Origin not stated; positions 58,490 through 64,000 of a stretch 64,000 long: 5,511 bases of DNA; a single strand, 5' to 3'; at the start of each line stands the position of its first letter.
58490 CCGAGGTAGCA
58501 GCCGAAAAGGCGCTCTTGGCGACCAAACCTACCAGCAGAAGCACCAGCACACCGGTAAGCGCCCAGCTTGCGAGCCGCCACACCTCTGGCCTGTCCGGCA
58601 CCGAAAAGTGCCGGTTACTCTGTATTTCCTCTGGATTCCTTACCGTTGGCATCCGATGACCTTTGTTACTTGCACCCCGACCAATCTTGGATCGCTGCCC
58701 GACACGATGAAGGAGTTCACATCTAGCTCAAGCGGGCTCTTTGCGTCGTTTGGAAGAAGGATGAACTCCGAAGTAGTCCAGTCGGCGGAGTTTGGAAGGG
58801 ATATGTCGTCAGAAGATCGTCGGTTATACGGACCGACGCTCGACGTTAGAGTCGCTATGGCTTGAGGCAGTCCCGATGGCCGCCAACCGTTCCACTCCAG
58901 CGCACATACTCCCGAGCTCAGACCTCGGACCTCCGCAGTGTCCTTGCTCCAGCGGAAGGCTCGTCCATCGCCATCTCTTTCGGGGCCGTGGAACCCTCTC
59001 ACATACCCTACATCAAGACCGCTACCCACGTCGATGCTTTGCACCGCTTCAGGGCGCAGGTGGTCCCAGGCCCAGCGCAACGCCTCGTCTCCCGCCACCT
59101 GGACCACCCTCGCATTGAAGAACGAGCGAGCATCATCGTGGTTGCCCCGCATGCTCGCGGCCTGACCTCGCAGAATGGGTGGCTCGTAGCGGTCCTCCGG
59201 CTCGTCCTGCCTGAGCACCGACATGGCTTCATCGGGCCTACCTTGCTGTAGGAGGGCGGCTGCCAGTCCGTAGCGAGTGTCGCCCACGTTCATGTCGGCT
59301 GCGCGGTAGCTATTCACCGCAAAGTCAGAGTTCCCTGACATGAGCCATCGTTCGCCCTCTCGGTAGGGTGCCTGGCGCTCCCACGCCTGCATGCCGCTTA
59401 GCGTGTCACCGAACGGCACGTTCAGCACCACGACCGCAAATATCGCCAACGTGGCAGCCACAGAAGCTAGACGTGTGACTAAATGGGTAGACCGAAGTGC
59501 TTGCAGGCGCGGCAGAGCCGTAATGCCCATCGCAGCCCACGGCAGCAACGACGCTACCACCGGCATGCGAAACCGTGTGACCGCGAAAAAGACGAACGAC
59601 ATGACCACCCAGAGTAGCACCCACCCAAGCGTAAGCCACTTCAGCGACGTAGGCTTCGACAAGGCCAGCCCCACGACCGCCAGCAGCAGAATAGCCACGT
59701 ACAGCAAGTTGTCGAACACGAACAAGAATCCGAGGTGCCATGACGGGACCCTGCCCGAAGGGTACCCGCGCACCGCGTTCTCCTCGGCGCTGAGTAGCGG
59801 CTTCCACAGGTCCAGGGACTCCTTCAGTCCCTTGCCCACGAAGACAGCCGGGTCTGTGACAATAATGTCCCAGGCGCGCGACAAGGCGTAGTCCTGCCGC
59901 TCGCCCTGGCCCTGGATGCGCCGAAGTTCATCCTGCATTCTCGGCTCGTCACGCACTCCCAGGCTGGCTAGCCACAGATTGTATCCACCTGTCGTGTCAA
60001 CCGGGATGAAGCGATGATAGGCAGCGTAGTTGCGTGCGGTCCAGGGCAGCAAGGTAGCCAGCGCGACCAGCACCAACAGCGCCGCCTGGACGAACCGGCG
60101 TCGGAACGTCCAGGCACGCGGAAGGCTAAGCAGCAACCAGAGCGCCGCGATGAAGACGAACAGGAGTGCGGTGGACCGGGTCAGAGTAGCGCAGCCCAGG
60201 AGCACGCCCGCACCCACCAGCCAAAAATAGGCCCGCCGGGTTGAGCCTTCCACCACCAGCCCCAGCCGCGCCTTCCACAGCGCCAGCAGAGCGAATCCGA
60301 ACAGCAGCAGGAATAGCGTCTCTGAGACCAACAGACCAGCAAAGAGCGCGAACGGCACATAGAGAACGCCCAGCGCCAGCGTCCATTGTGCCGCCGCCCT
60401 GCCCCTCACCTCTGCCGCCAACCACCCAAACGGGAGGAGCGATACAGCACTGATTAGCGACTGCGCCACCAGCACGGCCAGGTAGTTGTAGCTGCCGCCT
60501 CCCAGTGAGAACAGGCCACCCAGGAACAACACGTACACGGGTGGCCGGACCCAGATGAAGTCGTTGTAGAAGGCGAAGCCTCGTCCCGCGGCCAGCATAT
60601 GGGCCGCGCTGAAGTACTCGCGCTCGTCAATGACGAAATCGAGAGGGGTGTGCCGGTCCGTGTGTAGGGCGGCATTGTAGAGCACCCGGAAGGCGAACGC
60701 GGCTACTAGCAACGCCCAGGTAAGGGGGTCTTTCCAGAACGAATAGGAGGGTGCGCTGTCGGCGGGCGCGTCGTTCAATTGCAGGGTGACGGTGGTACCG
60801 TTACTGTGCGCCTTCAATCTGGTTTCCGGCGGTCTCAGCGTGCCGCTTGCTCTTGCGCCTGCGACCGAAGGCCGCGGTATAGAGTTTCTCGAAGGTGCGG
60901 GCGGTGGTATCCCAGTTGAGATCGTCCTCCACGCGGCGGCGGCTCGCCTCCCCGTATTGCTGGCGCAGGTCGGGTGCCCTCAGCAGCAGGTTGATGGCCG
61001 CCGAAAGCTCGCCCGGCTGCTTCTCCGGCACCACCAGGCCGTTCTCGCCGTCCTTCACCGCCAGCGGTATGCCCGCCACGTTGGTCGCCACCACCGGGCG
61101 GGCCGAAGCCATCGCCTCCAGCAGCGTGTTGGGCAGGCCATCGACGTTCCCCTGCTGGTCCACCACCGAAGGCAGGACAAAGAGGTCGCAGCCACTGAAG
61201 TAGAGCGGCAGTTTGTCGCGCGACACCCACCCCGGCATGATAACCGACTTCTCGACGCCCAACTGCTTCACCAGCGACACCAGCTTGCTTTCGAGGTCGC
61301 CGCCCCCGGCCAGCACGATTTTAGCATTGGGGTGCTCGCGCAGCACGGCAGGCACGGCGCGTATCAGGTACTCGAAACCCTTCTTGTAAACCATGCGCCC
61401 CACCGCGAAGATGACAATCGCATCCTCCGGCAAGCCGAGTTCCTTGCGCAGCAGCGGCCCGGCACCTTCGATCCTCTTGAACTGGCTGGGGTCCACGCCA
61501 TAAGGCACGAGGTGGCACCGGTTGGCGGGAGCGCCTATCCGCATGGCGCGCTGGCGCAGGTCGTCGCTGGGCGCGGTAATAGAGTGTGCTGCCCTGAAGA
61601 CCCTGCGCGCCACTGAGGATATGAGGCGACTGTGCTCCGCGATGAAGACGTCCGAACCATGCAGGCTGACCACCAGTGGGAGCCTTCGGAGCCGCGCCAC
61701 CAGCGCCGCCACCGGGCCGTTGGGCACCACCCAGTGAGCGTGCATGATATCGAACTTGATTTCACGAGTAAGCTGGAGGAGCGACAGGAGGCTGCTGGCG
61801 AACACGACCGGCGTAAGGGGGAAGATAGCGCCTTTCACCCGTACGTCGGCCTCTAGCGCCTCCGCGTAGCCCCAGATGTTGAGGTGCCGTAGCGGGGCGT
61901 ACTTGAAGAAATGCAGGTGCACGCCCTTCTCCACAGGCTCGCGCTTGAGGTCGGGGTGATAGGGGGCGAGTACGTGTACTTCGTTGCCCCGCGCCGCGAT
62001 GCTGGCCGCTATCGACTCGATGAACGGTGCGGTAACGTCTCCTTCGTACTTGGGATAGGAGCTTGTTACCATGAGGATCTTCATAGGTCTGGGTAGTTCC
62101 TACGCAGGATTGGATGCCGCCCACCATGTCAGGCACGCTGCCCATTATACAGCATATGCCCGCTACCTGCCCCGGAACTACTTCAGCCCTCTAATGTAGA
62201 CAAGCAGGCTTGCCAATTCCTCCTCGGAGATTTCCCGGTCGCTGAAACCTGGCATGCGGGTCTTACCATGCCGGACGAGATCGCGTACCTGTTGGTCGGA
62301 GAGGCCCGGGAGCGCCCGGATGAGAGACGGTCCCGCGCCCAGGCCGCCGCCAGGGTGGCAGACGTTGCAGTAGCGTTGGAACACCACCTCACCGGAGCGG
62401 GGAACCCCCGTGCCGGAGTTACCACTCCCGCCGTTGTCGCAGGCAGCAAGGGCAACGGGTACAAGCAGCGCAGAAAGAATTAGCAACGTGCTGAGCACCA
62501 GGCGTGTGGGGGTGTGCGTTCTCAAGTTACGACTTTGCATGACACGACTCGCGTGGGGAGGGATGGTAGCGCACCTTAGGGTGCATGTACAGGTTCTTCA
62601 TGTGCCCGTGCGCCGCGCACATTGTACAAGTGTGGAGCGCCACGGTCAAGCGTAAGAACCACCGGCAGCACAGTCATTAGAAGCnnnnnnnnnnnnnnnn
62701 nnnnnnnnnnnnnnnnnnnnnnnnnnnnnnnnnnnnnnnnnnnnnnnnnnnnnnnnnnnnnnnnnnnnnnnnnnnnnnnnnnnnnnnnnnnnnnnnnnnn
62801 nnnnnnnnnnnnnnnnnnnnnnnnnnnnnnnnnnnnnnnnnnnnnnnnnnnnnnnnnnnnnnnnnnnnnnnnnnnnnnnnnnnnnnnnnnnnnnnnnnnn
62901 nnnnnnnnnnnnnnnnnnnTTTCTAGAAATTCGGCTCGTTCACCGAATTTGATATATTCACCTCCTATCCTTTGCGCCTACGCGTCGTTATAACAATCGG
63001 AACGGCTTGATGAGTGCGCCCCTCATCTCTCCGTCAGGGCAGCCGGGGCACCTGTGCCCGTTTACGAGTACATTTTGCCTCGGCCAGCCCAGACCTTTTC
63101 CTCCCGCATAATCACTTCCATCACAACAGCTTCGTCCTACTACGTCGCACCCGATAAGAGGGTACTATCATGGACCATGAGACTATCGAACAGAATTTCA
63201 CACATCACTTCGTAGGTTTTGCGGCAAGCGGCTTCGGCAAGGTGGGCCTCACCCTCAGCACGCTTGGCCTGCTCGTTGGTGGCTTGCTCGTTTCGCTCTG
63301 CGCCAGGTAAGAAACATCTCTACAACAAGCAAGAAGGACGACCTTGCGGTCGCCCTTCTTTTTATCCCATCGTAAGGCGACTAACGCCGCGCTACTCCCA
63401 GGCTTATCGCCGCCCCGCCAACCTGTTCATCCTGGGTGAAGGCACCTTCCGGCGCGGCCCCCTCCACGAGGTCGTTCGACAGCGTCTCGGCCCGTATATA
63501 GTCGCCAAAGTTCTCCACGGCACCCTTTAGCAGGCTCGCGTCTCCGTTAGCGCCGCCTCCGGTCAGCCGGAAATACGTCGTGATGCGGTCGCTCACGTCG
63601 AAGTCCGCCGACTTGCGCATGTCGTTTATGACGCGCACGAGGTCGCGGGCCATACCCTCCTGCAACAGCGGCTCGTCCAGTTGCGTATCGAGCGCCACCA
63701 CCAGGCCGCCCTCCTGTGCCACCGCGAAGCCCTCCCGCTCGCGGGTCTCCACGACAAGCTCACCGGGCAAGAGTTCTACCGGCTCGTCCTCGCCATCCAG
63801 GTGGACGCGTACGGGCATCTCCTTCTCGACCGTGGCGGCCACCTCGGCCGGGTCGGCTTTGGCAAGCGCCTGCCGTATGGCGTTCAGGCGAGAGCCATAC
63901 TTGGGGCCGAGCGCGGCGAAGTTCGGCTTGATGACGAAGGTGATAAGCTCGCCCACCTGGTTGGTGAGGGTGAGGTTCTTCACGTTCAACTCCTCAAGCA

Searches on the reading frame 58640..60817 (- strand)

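Call 11: search_protein_families(library=pfam, proteins=[window:58640-60817:-], max_evalue=0.01)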
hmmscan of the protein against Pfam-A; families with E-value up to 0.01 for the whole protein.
window:58640-60817:- (725 aa): 7 families
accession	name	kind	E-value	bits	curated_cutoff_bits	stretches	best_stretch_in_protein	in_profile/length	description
PF07721.20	TPR_4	-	3.1e-05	24.6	27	1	514-537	3-26/26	Tetratricopeptide repeat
PF13428.12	TPR_14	-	6.2e-05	23.8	23.5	0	515-537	4-26/44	Tetratricopeptide repeat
PF14559.12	TPR_19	-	9.2e-05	23.1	25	1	495-543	5-56/68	Tetratricopeptide repeat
PF07719.23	TPR_2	-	0.0016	18.8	27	0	516-536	5-25/34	Tetratricopeptide repeat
PF13231.12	PMT_2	-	0.0019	18.8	26.1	1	91-259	2-160/160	Dolichyl-phosphate-mannose-protein mannosyltransferase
PF13424.12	TPR_12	-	0.0065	17.1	30.1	0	509-537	42-70/77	Tetratricopeptide repeat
PF13432.12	TPR_16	-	0.0091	16.9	32.7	0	500-536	16-55/65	Tetratricopeptide repeat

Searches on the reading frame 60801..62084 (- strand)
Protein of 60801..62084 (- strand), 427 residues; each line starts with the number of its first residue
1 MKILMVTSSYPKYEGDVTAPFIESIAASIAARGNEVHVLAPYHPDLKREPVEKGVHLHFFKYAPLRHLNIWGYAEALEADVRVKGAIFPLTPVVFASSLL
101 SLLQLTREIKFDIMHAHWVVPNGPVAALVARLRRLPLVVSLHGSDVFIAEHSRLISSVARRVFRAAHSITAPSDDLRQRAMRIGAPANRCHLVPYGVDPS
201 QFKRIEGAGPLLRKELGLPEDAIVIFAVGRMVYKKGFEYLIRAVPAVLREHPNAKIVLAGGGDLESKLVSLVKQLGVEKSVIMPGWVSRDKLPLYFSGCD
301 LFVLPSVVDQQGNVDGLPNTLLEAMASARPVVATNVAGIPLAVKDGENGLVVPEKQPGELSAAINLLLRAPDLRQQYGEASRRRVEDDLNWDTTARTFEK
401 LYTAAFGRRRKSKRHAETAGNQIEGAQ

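Call 11: search_protein_families(library=pfam, proteins=[window:60801-62084:-], max_evalue=0.01)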
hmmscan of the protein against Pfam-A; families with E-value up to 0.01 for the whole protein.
window:60801-62084:- (427 aa): 7 families
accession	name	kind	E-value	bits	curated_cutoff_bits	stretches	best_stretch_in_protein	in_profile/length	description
PF00534.26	Glycos_transf_1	-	2.5e-41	141.5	26.4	1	212-383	5-171/172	Glycosyl transferases group 1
PF13692.12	Glyco_trans_1_4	-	2.5e-36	125.5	27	1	224-369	3-141/142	Glycosyl transferases group 1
PF13439.12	Glyco_transf_4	-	4.6e-20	72.8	28.5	1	22-200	8-169/170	Glycosyltransferase Family 4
PF13579.12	Glyco_trans_4_4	-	1.8e-19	71.1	29.7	1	20-196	5-158/158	Glycosyl transferase 4-like domain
PF13477.12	Glyco_trans_4_2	-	1.7e-12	48.1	23.4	1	99-170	63-136/139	Glycosyl transferase 4-like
PF13524.12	Glyco_trans_1_2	-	3.8e-09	37.1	25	1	249-399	10-143/144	Glycosyl transferase-like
PF20706.3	GT4-conflict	-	0.0038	16.7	26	0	219-397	194-384/385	Family 4 Glycosyltransferase in conflict systems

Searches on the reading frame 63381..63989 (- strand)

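Call 12: search_protein_families(library=pfam, proteins=[window:63381-63989:-], max_evalue=0.01)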
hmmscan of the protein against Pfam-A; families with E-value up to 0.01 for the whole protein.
window:63381-63989:- (202 aa): 1 family
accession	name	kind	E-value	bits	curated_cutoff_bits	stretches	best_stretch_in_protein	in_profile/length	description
PF19302.4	DUF5915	-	7e-43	146.9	27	1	1-200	8-193/195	Domain of unknown function (DUF5915)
